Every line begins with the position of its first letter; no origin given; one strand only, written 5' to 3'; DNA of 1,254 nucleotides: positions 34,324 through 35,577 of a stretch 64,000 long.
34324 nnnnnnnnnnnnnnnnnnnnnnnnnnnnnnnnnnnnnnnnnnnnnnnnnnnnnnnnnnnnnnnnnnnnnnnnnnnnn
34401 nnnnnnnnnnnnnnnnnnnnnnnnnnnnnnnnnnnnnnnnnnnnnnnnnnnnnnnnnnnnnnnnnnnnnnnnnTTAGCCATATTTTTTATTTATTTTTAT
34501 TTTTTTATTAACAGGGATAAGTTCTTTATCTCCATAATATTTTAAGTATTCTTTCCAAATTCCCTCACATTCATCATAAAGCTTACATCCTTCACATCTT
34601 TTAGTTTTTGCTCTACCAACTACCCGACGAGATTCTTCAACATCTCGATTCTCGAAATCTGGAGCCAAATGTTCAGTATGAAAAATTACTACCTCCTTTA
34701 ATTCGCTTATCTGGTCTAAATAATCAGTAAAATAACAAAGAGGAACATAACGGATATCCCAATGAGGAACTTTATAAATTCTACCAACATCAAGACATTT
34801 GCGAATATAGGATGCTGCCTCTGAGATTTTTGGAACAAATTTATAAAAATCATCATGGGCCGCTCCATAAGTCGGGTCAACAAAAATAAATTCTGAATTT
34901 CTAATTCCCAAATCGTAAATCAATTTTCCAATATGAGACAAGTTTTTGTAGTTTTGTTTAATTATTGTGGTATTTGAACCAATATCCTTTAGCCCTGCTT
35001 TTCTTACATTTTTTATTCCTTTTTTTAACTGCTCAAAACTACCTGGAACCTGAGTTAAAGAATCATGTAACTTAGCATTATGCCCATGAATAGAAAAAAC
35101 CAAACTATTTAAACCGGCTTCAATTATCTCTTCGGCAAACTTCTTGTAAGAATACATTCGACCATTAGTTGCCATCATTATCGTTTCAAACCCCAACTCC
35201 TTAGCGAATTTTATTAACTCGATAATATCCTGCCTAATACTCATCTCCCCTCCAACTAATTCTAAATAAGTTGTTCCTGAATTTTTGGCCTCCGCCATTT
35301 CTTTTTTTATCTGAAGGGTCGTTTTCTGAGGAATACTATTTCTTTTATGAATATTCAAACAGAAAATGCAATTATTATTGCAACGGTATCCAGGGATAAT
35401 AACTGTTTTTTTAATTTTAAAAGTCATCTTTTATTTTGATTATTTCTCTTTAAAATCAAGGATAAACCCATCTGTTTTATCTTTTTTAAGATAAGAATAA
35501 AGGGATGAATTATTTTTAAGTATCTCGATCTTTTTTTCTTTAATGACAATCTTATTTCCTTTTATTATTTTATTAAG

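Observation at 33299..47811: rSAM paralog families and a duplicated gene module with an inserted SPASM gene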

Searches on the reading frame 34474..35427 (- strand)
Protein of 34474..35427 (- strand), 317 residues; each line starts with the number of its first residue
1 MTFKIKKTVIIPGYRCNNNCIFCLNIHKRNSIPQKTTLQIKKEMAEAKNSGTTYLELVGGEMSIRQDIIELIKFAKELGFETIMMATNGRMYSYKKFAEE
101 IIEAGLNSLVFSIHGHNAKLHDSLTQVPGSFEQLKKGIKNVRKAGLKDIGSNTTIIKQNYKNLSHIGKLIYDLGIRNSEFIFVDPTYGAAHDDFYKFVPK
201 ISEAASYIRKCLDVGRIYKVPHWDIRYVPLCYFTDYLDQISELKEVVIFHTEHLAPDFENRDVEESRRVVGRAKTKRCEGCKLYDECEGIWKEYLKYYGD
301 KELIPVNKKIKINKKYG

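Call 5: search_protein_families(library=ncbifam, proteins=[window:34474-35427:-], max_evalue=0.001)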
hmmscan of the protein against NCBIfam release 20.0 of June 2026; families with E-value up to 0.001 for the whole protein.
window:34474-35427:- (317 aa): 44 families (the best 25 are shown)
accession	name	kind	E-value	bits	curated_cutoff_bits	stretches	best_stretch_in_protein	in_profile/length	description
NF038332.1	rSAM_rare_HxsC4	exception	8.3e-44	150.1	500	1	9-306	17-335/335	radical SAM protein HxsC4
TIGR04545.1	rSAM_ahbD_hemeb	equivalog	3.7e-25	89.1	500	1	15-187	9-179/339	heme b synthase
TIGR03977.1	rSAM_pair_HxsC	equivalog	2.2e-22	79.3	267.9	1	14-220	33-241/292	His-Xaa-Ser system radical SAM maturase HxsC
TIGR02668.1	moaA_archaeal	equivalog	3.1e-22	78.9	325.25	1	14-187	18-190/303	GTP 3',8-cyclase MoaA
NF001199.0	PRK00164.2-1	equivalog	6.7e-20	71.4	231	1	14-166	20-171/308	GTP 3',8-cyclase MoaA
TIGR04546.1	rSAM_ahbC_deAc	equivalog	2.4e-19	69.4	650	1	13-176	46-206/390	12,18-didecarboxysiroheme deacetylase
TIGR04055.1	rSAM_NirJ2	equivalog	4.5e-19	69.1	500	1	15-189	9-180/326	putative heme d1 biosynthesis radical SAM protein NirJ2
NF045702.1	rSAM_GDGT_ether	equivalog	4.5e-19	68.4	450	1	14-170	94-250/486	tetraether lipid synthase Tes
TIGR04347.1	pseudo_SAM_Halo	equivalog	7.3e-19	68.3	525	1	14-217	46-244/390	TIGR04347 family pseudo-SAM/SPASM protein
TIGR04053.2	TIGR04053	equivalog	2.7e-18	66.4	395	1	16-185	18-188/366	TIGR04053 family radical SAM/SPASM domain-containing protein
TIGR04466.1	rSAM_BlsE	equivalog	6e-18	65.4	400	1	16-179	13-171/327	cytosylglucuronate decarboxylase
NF045646.2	rSAM_Se_TrsS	equivalog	1e-17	63.9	490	1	14-166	94-247/441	radical SAM (seleno)protein TrsS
TIGR04051.1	rSAM_NirJ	equivalog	1.7e-17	63.4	515.45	1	15-176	11-169/354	heme d1 biosynthesis radical SAM protein NirJ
TIGR02666.1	moaA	equivalog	2.3e-17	63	284.05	1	15-166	19-176/336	GTP 3',8-cyclase MoaA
TIGR04317.1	W_rSAM_matur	equivalog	3.8e-16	59.1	380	1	5-181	3-182/349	tungsten cofactor oxidoreductase radical SAM maturase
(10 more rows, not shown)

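Call 10: find_encoding_contigs(protein=window:34474-35427:-, flank=10000, max_places=6)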
Protein window:34474-35427:- (317 aa): no gene with exactly this product is on record in the collection.

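Call 12: find_homologous_proteins(query=window:34474-35427:-, max_evalue=1e-10)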
Query window:34474-35427:- (317 aa): 1011 proteins with E <= 1e-10 among 2024 candidates; the best 120 are listed.
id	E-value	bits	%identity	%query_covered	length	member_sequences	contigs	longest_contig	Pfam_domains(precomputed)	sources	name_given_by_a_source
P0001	1.1e-191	654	88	97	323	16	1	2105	PF04055.28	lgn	-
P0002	6.3e-178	609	86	96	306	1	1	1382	PF04055.28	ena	-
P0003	9.8e-177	605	84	97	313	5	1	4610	PF04055.28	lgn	-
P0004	1.1e-174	598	83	96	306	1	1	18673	PF04055.28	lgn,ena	-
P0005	2.2e-173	594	84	96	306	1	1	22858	PF04055.28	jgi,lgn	-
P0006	9.3e-173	592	83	96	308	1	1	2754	PF04055.28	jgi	-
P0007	9.2e-172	589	82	95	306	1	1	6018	PF04055.28,PF13353.12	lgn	-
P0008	1.5e-170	585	83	96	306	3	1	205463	PF04055.28,PF13353.12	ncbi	-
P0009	9.1e-154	530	76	96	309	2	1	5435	PF04055.28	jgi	-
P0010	3.2e-152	524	74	96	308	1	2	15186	PF04055.28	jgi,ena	-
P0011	3.6e-149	514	72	97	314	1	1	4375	PF04055.28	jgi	-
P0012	3.8e-149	514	73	97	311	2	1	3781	PF04055.28,PF13353.12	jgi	-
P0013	2.1e-148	512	71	98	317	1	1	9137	PF04055.28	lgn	-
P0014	2.9e-148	511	73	97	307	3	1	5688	PF04055.28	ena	-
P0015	1.4e-147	509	72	97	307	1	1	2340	PF04055.28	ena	-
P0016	1.9e-147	509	71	98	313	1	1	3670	PF04055.28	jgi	-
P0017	2.6e-147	508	71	98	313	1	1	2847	PF04055.28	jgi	-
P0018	3.7e-147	508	71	98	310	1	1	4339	PF04055.28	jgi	-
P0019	1.4e-146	506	72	96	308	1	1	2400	PF04055.28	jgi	-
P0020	2.2e-146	505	72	96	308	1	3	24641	PF04055.28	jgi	-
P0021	6.9e-146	504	71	98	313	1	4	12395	PF04055.28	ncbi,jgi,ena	-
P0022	1.8e-143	496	81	83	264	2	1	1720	PF04055.28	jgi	-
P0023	1.9e-142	492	68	96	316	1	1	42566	PF04055.28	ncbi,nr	ncbi:MAG: radical SAM protein [Candidatus Portnoybacteria bacterium]|nr:radical SAM protein [Candida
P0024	2.6e-142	492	69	96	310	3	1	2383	PF04055.28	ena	-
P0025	3.0e-142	492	67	95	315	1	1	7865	PF04055.28,PF13353.12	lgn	-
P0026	3.7e-142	491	71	96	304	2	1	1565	PF04055.28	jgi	-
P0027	9.0e-140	484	70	96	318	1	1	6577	PF04055.28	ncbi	-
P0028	1.9e-139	483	69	96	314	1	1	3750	PF04055.28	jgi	-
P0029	2.8e-139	482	68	96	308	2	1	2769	PF04055.28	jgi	-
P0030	3.4e-139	482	69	97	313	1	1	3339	PF04055.28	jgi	-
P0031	4.1e-139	481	67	96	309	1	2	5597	PF04055.28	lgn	-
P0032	5.1e-139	481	67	97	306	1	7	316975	PF04055.28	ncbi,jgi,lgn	jgi:MoaA/NifB/PqqE/SkfB family radical SAM enzyme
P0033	6.1e-139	481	67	97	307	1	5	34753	PF04055.28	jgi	-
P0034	1.0e-138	480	70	97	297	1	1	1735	PF04055.28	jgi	-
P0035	1.4e-138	480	70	96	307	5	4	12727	PF04055.28,PF13353.12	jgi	jgi:MoaA/NifB/PqqE/SkfB family radical SAM enzyme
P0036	3.1e-138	479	68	97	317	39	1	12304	PF04055.28,PF13353.12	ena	-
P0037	5.6e-138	478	68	96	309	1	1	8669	PF04055.28,PF13353.12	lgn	-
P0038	5.9e-138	478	69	93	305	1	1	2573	PF04055.28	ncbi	-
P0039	6.9e-138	477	68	96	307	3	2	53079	PF04055.28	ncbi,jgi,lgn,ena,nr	ncbi:radical SAM protein [Patescibacteria group bacterium]|nr:radical SAM protein [Patescibacteria g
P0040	1.0e-137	477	68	97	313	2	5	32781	PF04055.28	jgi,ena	-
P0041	1.5e-137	476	67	97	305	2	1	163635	PF04055.28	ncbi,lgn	-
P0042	1.9e-137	476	67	96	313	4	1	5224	PF04055.28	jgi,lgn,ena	-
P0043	2.4e-137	476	68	96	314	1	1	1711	PF04055.28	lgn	-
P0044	2.4e-137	476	65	96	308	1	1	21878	PF04055.28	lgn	-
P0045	3.1e-137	475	67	96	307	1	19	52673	PF04055.28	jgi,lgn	-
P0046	5.3e-137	474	67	96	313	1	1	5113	PF04055.28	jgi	jgi:MoaA/NifB/PqqE/SkfB family radical SAM enzyme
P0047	5.9e-137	474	68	97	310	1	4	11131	PF04055.28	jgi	-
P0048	7.5e-137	474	68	96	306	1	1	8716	PF04055.28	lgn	-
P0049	9.1e-137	474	66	97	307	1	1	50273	PF04055.28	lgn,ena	-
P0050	1.0e-136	474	67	96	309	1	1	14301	PF04055.28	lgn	-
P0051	1.3e-136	473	67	97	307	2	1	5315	PF04055.28,PF13353.12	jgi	-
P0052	1.6e-136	473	68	96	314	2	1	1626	PF04055.28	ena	-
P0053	1.8e-136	473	67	96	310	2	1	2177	PF04055.28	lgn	-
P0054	1.9e-136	473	65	97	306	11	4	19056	PF04055.28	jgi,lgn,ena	-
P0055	3.7e-136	472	67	95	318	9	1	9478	PF04055.28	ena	-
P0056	4.0e-136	472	67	96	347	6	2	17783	PF04055.28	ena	-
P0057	4.7e-136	471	69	96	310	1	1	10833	PF04055.28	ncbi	-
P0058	7.8e-136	471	68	97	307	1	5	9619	PF04055.28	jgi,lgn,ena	-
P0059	8.0e-136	471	67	96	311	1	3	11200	PF04055.28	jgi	-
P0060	9.4e-136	470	67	94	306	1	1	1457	PF04055.28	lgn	-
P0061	1.3e-135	470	67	94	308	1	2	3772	PF04055.28,PF13353.12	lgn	-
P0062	1.6e-135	470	66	98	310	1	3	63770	PF04055.28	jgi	-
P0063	1.9e-135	469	67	97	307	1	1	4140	PF04055.28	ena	-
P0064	1.9e-135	469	69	96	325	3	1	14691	PF04055.28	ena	-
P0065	2.0e-135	469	66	95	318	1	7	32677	PF04055.28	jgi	-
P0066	3.5e-135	469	66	96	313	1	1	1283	PF04055.28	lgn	-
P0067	4.3e-135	468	66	93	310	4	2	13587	PF04055.28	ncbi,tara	tara:strand:+ start:2136 stop:3068 length:933 start_codon:yes stop_codon:yes gene_type:complete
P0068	4.3e-135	468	65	93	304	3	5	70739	PF04055.28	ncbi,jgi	-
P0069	4.9e-135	468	66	97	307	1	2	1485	PF04055.28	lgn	-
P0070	5.3e-135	468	67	96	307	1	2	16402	PF04055.28,PF13353.12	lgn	-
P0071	5.4e-135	468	68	96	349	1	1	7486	PF04055.28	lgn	-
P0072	5.8e-135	468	66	96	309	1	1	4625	PF04055.28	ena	-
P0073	8.1e-135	467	67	97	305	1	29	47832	PF04055.28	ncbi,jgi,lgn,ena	-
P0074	2.8e-134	466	67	96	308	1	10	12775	PF04055.28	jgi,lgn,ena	-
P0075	3.1e-134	465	65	96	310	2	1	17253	PF04055.28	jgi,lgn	-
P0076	3.8e-134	465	66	97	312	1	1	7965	PF04055.28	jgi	-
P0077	4.1e-134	465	68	96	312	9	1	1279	PF04055.28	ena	-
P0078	4.6e-134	465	66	97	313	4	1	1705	PF04055.28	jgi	jgi:MoaA/NifB/PqqE/SkfB family radical SAM enzyme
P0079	4.9e-134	465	66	94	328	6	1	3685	PF04055.28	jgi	-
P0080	7.9e-134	464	65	96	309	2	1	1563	PF04055.28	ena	-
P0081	8.2e-134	464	66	96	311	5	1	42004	PF04055.28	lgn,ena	-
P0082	1.0e-133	464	67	97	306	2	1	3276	PF04055.28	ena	-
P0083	1.1e-133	464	66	97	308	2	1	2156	PF04055.28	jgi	jgi:MoaA/NifB/PqqE/SkfB family radical SAM enzyme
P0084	1.2e-133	463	66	98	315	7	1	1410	PF04055.28,PF13353.12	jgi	-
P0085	1.4e-133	463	66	96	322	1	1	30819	PF04055.28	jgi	jgi:MoaA/NifB/PqqE/SkfB family radical SAM enzyme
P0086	1.5e-133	463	66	96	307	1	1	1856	PF04055.28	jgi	-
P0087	1.6e-133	463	64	97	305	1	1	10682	PF04055.28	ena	-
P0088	1.9e-133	463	65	96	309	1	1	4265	PF04055.28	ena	-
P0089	1.9e-133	463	69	96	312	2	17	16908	PF04055.28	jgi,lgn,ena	-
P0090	2.1e-133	463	68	94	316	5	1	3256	PF04055.28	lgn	-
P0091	3.1e-133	462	64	97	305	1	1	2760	PF04055.28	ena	-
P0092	3.7e-133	462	65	96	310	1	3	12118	PF04055.28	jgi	jgi:MoaA/NifB/PqqE/SkfB family radical SAM enzyme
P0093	5.4e-133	461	65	96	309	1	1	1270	PF04055.28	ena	-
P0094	5.9e-133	461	64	96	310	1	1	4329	PF04055.28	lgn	-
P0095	6.1e-133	461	68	96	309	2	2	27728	PF04055.28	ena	-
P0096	7.8e-133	461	67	96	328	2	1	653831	PF04055.28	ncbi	ncbi:MAG: radical SAM protein [Candidatus Nealsonbacteria bacterium]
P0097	9.1e-133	461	65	96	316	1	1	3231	PF04055.28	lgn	-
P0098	9.2e-133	461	64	96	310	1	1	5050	PF04055.28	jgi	jgi:MoaA/NifB/PqqE/SkfB family radical SAM enzyme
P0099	9.6e-133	461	66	96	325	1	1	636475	PF04055.28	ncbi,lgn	-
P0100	1.2e-132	460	66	97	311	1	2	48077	PF04055.28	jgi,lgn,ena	-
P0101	1.8e-132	460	66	96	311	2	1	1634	PF04055.28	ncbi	-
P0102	2.2e-132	459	65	96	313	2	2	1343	PF04055.28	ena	-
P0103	2.3e-132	459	65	96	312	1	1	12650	PF04055.28,PF13353.12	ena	-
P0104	2.5e-132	459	64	97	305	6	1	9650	PF04055.28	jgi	-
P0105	3.6e-132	459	66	96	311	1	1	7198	PF04055.28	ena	-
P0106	3.8e-132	459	65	95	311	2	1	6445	PF04055.28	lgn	-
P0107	6.0e-132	458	64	97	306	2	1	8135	PF04055.28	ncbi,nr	ncbi:radical SAM protein [Patescibacteria group bacterium]|nr:radical SAM protein [Patescibacteria g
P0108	6.0e-132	458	64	96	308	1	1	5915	PF04055.28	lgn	-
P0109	6.3e-132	458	64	93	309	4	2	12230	PF04055.28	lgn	-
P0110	9.7e-132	457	65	95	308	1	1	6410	PF04055.28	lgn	-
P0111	1.0e-131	457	67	96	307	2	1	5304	PF04055.28,PF13353.12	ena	-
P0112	1.0e-131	457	65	97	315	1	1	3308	PF04055.28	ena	-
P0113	1.0e-131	457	65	96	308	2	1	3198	PF04055.28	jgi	-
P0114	1.1e-131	457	64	97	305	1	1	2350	PF04055.28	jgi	-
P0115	1.2e-131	457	66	96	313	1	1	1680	PF04055.28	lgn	-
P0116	1.2e-131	457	66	96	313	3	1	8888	PF04055.28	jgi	-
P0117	1.8e-131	456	65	96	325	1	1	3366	PF04055.28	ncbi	-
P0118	1.9e-131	456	65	96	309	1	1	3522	PF04055.28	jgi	-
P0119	2.2e-131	456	64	96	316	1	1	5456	PF04055.28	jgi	-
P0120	2.6e-131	456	65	96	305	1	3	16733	PF04055.28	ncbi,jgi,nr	ncbi:MAG: radical SAM protein [Deltaproteobacteria bacterium]|nr:radical SAM protein [Deltaproteobac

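Call 14: find_encoding_contigs(protein=P0116, flank=10000, max_places=3)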
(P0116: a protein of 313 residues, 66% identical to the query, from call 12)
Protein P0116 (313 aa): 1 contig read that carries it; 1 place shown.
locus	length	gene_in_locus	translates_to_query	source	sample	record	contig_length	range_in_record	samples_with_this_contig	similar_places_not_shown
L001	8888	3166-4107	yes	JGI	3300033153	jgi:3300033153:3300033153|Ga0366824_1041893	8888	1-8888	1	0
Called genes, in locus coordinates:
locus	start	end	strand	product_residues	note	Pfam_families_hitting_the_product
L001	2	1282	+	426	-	?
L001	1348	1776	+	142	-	-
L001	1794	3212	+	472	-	-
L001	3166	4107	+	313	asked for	PF04055:Radical_SAM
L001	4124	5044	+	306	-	PF04055:Radical_SAM, PF13353:Fer4_12 (weak)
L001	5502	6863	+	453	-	PF27533:CapK_C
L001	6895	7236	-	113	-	-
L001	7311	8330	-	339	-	PF13353:Fer4_12 (weak), PF04055:Radical_SAM, PF13186:SPASM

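Call 15: find_encoding_contigs(protein=P0008, flank=10000, max_places=3)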
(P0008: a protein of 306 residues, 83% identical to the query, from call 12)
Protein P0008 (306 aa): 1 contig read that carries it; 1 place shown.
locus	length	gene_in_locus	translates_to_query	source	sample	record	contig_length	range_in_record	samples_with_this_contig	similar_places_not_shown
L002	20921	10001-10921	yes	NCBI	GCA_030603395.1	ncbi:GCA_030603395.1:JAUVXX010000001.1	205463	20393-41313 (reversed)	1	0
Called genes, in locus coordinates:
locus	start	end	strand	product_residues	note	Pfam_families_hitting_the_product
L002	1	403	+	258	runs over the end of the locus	-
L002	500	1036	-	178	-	-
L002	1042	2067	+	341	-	-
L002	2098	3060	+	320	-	PF04055:Radical_SAM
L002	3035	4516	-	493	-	PF04055:Radical_SAM, PF13186:SPASM (weak)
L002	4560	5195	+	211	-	-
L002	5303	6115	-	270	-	-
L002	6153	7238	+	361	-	PF04055:Radical_SAM, PF13186:SPASM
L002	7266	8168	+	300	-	PF04055:Radical_SAM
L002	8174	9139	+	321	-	PF04055:Radical_SAM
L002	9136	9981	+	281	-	PF04055:Radical_SAM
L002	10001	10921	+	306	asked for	PF04055:Radical_SAM, PF13353:Fer4_12 (faint)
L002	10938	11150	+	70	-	-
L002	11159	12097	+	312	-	PF04055:Radical_SAM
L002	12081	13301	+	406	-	-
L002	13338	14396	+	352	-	PF25788:Ig_Rha78A_N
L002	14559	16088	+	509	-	PF12072:RNase_Y_N, PF00013:KH_1, PF08668:HDOD (faint), PF01966:HD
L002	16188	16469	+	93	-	PF18291:HU-HIG (weak), PF00216:Bac_DNA_binding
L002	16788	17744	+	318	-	PF00512:HisKA, PF02518:HATPase_c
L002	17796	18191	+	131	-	PF00072:Response_reg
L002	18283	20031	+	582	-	PF05157:MshEN, PF00437:T2SSE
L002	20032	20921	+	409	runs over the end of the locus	PF28597:T2SSF_N, PF00482:T2SSF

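Call 16: find_encoding_contigs(protein=P0005, flank=10000, max_places=3)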
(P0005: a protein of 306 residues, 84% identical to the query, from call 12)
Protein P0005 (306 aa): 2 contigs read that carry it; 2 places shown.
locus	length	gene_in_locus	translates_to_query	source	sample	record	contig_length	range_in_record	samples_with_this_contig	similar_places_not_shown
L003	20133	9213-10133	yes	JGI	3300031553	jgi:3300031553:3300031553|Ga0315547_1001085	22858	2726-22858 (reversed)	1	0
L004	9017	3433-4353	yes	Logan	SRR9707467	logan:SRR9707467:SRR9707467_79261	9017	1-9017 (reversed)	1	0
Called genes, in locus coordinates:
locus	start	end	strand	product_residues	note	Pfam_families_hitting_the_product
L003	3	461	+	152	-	?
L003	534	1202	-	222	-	-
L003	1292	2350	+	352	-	PF04055:Radical_SAM, PF13186:SPASM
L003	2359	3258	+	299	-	PF04055:Radical_SAM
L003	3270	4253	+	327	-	PF04055:Radical_SAM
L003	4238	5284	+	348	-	PF04055:Radical_SAM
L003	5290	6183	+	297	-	PF04055:Radical_SAM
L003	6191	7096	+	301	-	PF04467:DUF483 (weak)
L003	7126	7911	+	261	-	-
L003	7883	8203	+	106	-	PF00391:PEP-utilizers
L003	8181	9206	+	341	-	-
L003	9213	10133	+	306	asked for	PF04055:Radical_SAM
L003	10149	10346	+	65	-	-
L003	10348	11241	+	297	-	PF04055:Radical_SAM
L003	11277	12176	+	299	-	PF04055:Radical_SAM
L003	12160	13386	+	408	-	-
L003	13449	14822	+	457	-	PF25788:Ig_Rha78A_N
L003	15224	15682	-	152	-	PF21982:RecX_HTH1, PF02631:RecX_HTH2, PF21981:RecX_HTH3 (weak)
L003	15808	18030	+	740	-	PF08298:AAA_PrkA, PF06798:PrkA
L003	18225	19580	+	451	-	PF04285:DUF444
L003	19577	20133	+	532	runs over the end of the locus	PF04293:SpoVR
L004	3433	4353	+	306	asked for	PF04055:Radical_SAM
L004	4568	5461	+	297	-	PF04055:Radical_SAM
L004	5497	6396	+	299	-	PF04055:Radical_SAM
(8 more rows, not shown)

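Call 17: find_encoding_contigs(protein=P0004, flank=10000, max_places=3)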
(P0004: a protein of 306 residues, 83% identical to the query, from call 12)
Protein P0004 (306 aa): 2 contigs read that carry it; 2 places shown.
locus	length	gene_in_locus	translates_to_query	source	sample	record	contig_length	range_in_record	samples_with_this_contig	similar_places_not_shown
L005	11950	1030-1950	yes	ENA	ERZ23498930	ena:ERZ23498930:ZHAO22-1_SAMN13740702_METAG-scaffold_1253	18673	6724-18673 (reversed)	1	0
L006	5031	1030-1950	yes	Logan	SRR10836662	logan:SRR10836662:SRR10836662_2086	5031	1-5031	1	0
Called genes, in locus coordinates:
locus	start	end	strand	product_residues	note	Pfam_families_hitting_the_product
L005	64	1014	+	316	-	PF04467:DUF483 (faint)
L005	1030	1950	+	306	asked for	PF04055:Radical_SAM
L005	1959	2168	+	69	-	-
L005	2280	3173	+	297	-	PF04055:Radical_SAM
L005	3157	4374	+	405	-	-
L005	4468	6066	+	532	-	PF25788:Ig_Rha78A_N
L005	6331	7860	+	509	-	PF12072:RNase_Y_N, PF22891:KH_PNO1_2nd (faint), PF00013:KH_1, PF08668:HDOD (faint), PF01966:HD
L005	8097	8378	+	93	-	PF00216:Bac_DNA_binding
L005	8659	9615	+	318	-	PF00512:HisKA, PF02518:HATPase_c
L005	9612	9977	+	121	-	PF00072:Response_reg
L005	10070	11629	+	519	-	PF05157:MshEN, PF00437:T2SSE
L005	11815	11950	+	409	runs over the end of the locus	PF28597:T2SSF_N, PF00482:T2SSF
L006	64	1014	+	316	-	PF04467:DUF483 (faint)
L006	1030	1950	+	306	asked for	PF04055:Radical_SAM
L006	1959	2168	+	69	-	-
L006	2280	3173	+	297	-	PF04055:Radical_SAM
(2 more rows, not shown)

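Call 23: search_protein_families(library=pfam, proteins=[window:34474-35427:-], max_evalue=0.01)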
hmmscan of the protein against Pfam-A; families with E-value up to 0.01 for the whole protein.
window:34474-35427:- (317 aa): 3 families
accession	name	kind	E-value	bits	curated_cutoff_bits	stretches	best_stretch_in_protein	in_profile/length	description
PF04055.27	Radical_SAM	-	1.8e-23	84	29.5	1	10-164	1-160/166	Radical SAM superfamily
PF13353.11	Fer4_12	-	0.00016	22.4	22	1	16-117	15-117/137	4Fe-4S single cluster domain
PF02811.25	PHP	-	0.0033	18.2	26.4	0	68-149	17-71/164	PHP domain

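Call 50: search_protein_families(library=padloc, proteins=[window:34474-35427:-], max_evalue=0.001)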
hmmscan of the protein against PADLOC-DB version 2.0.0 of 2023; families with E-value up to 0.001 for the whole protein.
window:34474-35427:- (317 aa): 3 families
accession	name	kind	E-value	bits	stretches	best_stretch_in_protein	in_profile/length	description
PDLC02903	pVip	-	4.2e-14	50.6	1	15-165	9-156/257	Viperins not associated with kinases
PDLC02904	pVip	-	3.7e-13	47.6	1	15-170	12-162/262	Viperins associated with kinases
PDLC02905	pVip-kinase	-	7.3e-05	20.2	1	16-162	192-344/474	Viperin-kinase fusion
